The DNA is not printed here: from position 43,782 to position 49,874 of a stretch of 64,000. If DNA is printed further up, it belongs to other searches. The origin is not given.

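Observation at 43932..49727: Stand-alone 1,931-aa transglutaminase-like / DUF4011 / SF1 helicase / nuclease-like / DUF3320 protein: candidate single-gene defence or nucleic-acid surveillance system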

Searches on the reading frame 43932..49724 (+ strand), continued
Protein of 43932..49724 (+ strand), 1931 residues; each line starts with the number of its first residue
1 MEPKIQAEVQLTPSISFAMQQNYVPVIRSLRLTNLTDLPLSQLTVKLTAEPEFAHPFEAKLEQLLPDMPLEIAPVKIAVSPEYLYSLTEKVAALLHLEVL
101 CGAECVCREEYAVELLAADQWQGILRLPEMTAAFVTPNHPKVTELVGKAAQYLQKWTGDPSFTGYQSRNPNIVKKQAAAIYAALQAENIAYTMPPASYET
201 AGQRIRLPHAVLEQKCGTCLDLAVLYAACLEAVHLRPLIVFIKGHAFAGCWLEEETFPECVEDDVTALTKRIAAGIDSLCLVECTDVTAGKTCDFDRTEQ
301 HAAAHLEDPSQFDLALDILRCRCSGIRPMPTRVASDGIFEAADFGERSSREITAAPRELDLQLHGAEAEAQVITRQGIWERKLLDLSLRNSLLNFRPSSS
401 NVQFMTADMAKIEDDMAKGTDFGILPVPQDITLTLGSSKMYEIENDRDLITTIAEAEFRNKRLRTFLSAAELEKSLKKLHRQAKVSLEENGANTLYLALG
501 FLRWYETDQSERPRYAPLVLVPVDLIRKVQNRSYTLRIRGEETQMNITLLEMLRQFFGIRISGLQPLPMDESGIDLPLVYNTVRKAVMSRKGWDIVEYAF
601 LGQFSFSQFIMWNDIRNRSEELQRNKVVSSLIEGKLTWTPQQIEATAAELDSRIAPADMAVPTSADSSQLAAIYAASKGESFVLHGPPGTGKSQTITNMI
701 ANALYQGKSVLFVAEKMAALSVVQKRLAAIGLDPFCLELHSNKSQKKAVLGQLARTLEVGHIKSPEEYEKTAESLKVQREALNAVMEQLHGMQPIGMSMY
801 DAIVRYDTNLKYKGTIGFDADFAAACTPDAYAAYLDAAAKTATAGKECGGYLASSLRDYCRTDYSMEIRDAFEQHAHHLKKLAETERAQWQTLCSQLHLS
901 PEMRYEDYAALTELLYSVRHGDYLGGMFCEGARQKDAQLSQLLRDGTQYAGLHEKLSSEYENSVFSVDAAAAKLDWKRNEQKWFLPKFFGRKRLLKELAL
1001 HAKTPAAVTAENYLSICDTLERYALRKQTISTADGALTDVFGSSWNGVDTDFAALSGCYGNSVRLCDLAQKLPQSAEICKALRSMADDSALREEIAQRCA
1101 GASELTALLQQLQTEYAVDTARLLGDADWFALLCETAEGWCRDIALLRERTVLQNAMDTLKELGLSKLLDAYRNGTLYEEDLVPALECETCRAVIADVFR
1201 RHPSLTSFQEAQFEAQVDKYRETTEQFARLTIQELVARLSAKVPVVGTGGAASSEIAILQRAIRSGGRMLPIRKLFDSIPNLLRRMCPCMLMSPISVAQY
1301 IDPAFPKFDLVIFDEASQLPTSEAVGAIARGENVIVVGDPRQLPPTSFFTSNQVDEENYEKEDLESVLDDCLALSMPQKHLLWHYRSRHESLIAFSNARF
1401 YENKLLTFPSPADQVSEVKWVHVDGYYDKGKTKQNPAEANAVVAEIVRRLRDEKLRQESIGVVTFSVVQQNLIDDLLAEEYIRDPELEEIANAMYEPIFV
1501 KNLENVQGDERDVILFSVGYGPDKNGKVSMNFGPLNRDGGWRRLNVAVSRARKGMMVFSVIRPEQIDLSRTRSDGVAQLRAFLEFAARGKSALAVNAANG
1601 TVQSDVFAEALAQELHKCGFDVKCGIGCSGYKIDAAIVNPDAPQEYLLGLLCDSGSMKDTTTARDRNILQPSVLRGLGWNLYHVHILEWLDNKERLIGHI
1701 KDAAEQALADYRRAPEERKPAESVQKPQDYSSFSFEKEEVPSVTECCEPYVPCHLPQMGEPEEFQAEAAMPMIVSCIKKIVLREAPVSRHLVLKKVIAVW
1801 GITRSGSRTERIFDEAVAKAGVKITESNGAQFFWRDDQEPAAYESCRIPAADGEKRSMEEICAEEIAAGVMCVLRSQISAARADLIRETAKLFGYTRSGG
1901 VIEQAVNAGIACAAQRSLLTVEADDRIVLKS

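Call 57: search_dna_similar(query=window:43932-49724:+, collection=plasmids, mode=protein, max_rows=25, max_evalue=1e-20)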
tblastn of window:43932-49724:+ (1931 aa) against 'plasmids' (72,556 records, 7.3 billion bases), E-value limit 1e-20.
Records with a match: 490; places in all: 512; records where one place covers at least 80% of the query: 28.
Best place of each record, by identity: <60% 490.
By first word of the organism name: Klebsiella 242; Ralstonia 105; Acinetobacter 36; Rhizobium 20; Raoultella 12; Mesorhizobium 6; Paracoccus 6; Vibrio 5; Thioclava 4; Paraburkholderia 3; and 42 more.
By predicted mobility (MOB-suite, as given by PLSDB): conjugative 213; non-mobilizable 140; mobilizable 137.
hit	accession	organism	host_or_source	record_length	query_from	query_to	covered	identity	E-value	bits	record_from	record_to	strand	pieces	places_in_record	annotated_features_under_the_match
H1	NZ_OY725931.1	Bacteroides finegoldii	-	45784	4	1929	100%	41.5%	0e+0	1444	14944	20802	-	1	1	DUF3320 domain-containing protein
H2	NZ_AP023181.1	Paraburkholderia sp. PGU19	Physopelta gutta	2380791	8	1911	99%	35.1%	0e+0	996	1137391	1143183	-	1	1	none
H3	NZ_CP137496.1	Pseudomonas aeruginosa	Homo sapiens,Bacterial culture sample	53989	5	1863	85%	36.7%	6e-143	940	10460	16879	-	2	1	DUF3320 domain-containing protein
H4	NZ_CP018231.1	Rhizobium leguminosarum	Vavilovia formosa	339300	3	1852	96%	32.3%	7e-152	831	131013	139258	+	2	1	DUF3320 domain-containing protein | DUF4011 domain-containing protein | istA: IS21 family transposase | istB: IS21-like element helper ATPase IstB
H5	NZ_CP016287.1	Rhizobium leguminosarum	Vavilovia formosa,cell culture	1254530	3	1852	96%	32.2%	0e+0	820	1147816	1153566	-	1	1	record has no annotation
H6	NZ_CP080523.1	Mesorhizobium sp. AR10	Astragalus sp.,Cell culture,root nodule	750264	3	1872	92%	33.5%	4e-114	813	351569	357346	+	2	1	DUF3320 domain-containing protein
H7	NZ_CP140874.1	Rhizobium beringeri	Trifolium pratense,whole organism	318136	3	1852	96%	31.9%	0e+0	835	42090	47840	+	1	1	DUF3320 domain-containing protein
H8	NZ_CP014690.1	Gluconobacter albidus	water kefir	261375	2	1838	82%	36.6%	1e-143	946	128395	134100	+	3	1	DUF3320 domain-containing protein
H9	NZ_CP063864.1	Klebsiella pneumoniae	panda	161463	5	1712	88%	33.8%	0e+0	855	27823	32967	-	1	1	DUF3320 domain-containing protein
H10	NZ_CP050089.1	Rhizobium leguminosarum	Trifolium pratense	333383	41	1852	94%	31.8%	0e+0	811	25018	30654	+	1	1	DUF3320 domain-containing protein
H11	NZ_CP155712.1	Klebsiella quasipneumoniae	Homo sapiens,urine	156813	5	1714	89%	33.5%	0e+0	847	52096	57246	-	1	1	DUF3320 domain-containing protein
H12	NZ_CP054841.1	Comamonas antarctica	whole organism,R2A medium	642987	4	1866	78%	37.7%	1e-136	930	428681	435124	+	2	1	DUF3320 domain-containing protein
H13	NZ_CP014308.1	Burkholderia sp. PAMC 26561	single cell,lichen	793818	5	1875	78%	37.1%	6e-128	899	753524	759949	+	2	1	DUF3320 domain-containing protein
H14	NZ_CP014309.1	Burkholderia sp. PAMC 26561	single cell,lichen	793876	5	1875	78%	37.1%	6e-128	899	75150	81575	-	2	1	DUF3320 domain-containing protein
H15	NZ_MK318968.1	Rhizobium rhizogenes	-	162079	3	1871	81%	36.0%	1e-125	855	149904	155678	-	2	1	DUF3320 domain-containing protein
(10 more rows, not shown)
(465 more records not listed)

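Call 58: get_annotated_region(hit=H1, flank=8000)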
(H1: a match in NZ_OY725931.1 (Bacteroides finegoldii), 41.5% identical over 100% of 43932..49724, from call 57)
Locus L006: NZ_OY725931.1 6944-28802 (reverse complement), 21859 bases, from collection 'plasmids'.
description: Bacteroides finegoldii strain Bacteroides finegoldii TSDC17.2-1.1 plasmid 29, complete sequence
organism: Bacteroides finegoldii (NCBI taxid 338188)
taxonomy: Bacteria; Bacteroidota; Bacteroidia; Bacteroidales; Bacteroidaceae; Bacteroides; Bacteroides finegoldii
host: -; source: -; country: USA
typing (MOB-suite, as given by PLSDB): non-mobilizable
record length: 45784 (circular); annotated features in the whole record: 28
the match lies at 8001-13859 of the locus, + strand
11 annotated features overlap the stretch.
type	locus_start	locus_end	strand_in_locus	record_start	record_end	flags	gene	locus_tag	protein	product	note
CDS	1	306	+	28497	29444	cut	-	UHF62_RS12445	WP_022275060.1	glycoside hydrolase family 16 protein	-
CDS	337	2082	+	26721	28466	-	-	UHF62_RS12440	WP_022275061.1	fimbrillin family protein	-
CDS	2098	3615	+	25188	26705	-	-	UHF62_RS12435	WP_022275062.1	hypothetical protein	-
CDS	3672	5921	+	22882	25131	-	bglX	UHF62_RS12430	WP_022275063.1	beta-glucosidase BglX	GO:0005975 - carbohydrate metabolic process [Evidence IEA]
CDS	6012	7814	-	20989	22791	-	rpsA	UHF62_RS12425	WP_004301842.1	30S ribosomal protein S1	-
CDS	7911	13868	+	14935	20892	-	-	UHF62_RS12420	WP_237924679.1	DUF3320 domain-containing protein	-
CDS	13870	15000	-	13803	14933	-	-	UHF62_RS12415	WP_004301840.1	reverse transcriptase family protein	-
CDS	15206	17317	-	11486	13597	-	-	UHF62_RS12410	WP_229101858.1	DUF5686 family protein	-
CDS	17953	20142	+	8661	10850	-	-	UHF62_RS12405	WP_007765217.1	glutamine synthetase III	-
CDS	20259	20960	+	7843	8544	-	-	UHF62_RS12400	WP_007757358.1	Crp/Fnr family transcriptional regulator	GO:0006355 - regulation of DNA-templated transcription [Evidence IEA]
CDS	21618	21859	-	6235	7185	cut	trxB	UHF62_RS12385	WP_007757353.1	thioredoxin-disulfide reductase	-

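Call 59: get_annotated_region(hit=H9, flank=8000)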
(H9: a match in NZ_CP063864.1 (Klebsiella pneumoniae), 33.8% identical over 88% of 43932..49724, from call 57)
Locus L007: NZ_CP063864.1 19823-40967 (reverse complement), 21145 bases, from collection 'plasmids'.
description: Klebsiella pneumoniae strain M63-1 plasmid pM63-1, complete sequence
organism: Klebsiella pneumoniae (NCBI taxid 573)
taxonomy: Bacteria; Pseudomonadota; Gammaproteobacteria; Enterobacterales; Enterobacteriaceae; Klebsiella; Klebsiella pneumoniae
host: -; source: panda; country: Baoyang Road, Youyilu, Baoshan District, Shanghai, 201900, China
typing (MOB-suite, as given by PLSDB): conjugative; replicon IncFIB,IncFII,rep_cluster_2183; relaxase MOBF,MOBF; mating-pair formation MPF_F
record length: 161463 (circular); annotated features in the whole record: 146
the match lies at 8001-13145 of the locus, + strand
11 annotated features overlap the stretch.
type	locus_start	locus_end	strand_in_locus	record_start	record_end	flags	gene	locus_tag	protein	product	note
CDS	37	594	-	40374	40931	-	-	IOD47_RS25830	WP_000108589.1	OsmC family protein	GO:0006979 - response to oxidative stress [Evidence IEA]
CDS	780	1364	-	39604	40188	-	-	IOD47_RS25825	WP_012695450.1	recombinase family protein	GO:0006310 - DNA recombination [Evidence IEA]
CDS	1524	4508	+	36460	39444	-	-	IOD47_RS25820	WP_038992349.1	Tn3 family transposase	-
CDS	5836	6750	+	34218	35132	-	-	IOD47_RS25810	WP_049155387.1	AbiJ-NTD4 domain-containing protein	-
CDS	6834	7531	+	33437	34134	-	-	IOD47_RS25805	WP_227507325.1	IS1 family transposase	-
CDS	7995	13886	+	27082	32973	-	-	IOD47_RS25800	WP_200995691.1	DUF3320 domain-containing protein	-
CDS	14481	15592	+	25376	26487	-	-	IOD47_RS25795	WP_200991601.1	IS3 family transposase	-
CDS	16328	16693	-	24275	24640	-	-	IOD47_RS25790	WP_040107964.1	DUF596 domain-containing protein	-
CDS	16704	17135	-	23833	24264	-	-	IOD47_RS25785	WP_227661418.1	DUF769 domain-containing protein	-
CDS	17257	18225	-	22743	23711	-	-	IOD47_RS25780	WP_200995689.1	IS5-like element IS903B family transposase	GO:0006313 - DNA transposition [Evidence IEA]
CDS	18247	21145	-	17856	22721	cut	-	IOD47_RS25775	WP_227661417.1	DUF637 domain-containing protein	-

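Call 60: search_dna_similar(query=window:43932-49724:+, collection=phages, mode=protein, max_rows=10, max_evalue=1e-10)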
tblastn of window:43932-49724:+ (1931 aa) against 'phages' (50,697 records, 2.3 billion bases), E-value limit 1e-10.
Records with a match: 3; places in all: 3; records where one place covers at least 80% of the query: 1.
Best place of each record, by identity: <60% 3.
By first word of the organism name: Liberibacter 2; Bacteriophage 1.
By host as written in the record: - 1; Candidatus Liberibacter asiaticus 1; Candidatus Liberibacter asiaticus str. JXGC 1.
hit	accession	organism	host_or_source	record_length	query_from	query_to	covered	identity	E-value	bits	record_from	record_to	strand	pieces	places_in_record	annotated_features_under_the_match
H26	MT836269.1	Bacteriophage sp.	human fecal samples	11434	4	1929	92%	43.3%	0e+0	1461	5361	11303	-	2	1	record has no annotation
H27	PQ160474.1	Liberibacter phage P-9PA-3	Candidatus Liberibacter asiaticus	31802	1181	1694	24%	32.8%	2e-18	235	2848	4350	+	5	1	DNA helicase-like protein (x2)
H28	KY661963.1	Liberibacter phage P-JXGC-3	Candidatus Liberibacter asiaticus str. ...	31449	1181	1694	24%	32.8%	2e-18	235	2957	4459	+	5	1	hypothetical protein | DNA helicase related protein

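Call 61: find_related_loci(query=window:43932-49724:+, collection=genome_contigs, flank=10000)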
Query window:43932-49724:+ (1931 aa) in genome_contigs; peptide patterns used: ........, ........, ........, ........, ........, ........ (x = any residue, [..] = any of these).
321 stretches matched a pattern; 261 encode a relative of the query (tblastn E <= 1e-3); the best 80 are kept; 80 distinct loci.
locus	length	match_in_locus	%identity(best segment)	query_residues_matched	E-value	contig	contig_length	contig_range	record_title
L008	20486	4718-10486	75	1-1930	0e+0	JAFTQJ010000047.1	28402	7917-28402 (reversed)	MAG: Oscillospiraceae bacterium isolate RGIG4054 Roe_deer_Cecum.Co__c837133, whole genome shotgun sequence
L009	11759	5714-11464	71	1-1930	0e+0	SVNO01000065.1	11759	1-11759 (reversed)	MAG: Ruminococcus sp. isolate SIG541 NODE_25334_length_11759_cov_1.634715, whole genome shotgun sequence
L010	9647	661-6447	59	1-1930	0e+0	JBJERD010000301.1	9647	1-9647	MAG: Oscillospiraceae bacterium isolate SARD15_bin.023 NODE_6093_length_9647_cov_6.061405, whole genome shotgun sequence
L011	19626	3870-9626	58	1-1924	0e+0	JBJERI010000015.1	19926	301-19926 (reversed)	MAG: Ruminiclostridium sp. isolate SARD12_bin.014 NODE_1184_length_19926_cov_6.479392, whole genome shotgun sequence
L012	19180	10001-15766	57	12-1924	0e+0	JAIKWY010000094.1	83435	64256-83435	MAG: Oscillospiraceae bacterium isolate RUI441 k141_9014135_flag=1_multi=13.0000_len=83435, whole genome shotgun sequenc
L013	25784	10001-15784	76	1-1930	0e+0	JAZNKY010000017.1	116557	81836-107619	MAG: Oscillospiraceae bacterium isolate T1900044673_TS20190139.MAGScoT_cleanbin_000004 SGB_1603_k141_1174545, whole geno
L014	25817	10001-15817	53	1-1930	0e+0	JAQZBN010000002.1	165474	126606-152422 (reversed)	MAG: Herbinix sp. isolate L_E1_T20_C_bin.107 scaffold_107, whole genome shotgun sequence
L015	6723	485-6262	53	1-1921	0e+0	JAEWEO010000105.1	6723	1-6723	MAG: Bacillota bacterium isolate OH_PBlB_147 k127_1188892, whole genome shotgun sequence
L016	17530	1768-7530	53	1-1927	0e+0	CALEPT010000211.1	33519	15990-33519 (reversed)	MAG TPA_asm: uncultured Ruminococcus sp. isolate ERR1278072_bin.68_CONCOCT_v1.1_MAG genome assembly, contig: ERZ842375.5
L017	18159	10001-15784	53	1-1927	0e+0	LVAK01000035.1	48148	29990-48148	MAG: Clostridiales bacterium Firm_05 _contig_16083, whole genome shotgun sequence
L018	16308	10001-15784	53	1-1927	0e+0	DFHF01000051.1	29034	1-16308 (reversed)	MAG TPA_asm: Ruminococcus flavefaciens isolate UBA3730 UBA3730_contig_141533, whole genome shotgun sequence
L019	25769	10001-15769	53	10-1927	0e+0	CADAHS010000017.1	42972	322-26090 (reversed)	MAG: uncultured Ruminococcus sp. isolate RUG13311 genome assembly, contig: RUG13311_asm_17, whole genome shotgun sequenc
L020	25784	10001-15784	54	1-1927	0e+0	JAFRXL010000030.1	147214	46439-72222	MAG: Ruminococcus sp. isolate RGIG2886 Goat_Omasum.Co__c1092192, whole genome shotgun sequence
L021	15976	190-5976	53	1-1928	0e+0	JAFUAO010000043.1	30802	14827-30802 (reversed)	MAG: Ruminococcus sp. isolate RGIG4319 Roe_deer_Duodenum.Co__c198671, whole genome shotgun sequence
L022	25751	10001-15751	53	1-1927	0e+0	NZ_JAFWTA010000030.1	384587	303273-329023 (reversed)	MAG: Ruminococcus sp. isolate RGIG6044 Sheep_Omasum-4__c445795, whole genome shotgun sequence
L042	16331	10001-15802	49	4-1919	0e+0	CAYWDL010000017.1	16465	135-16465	MAG TPA_asm: uncultured Roseburia sp. isolate SRP315200_co2_732 genome assembly, contig: NODE_3714_length_16465_cov_6.74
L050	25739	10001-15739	49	1-1919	0e+0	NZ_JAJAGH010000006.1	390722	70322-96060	Hominibacterium faecale strain SF3 contig6, whole genome shotgun sequence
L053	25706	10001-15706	50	10-1919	0e+0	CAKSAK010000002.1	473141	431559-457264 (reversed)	MAG: uncultured Ruminococcus sp. isolate REFINED_METABAT215_TOP10_CONTIGS_1500_ASSEMBLY_K77_MERGED__Hadza_MoBio_hadza-A-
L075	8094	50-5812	46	1-1919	0e+0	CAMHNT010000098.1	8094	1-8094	MAG: uncultured Clostridia bacterium isolate SRR11784288_bin.19_metaWRAP_v1.3_MAG genome assembly, contig: ERZ12202745.4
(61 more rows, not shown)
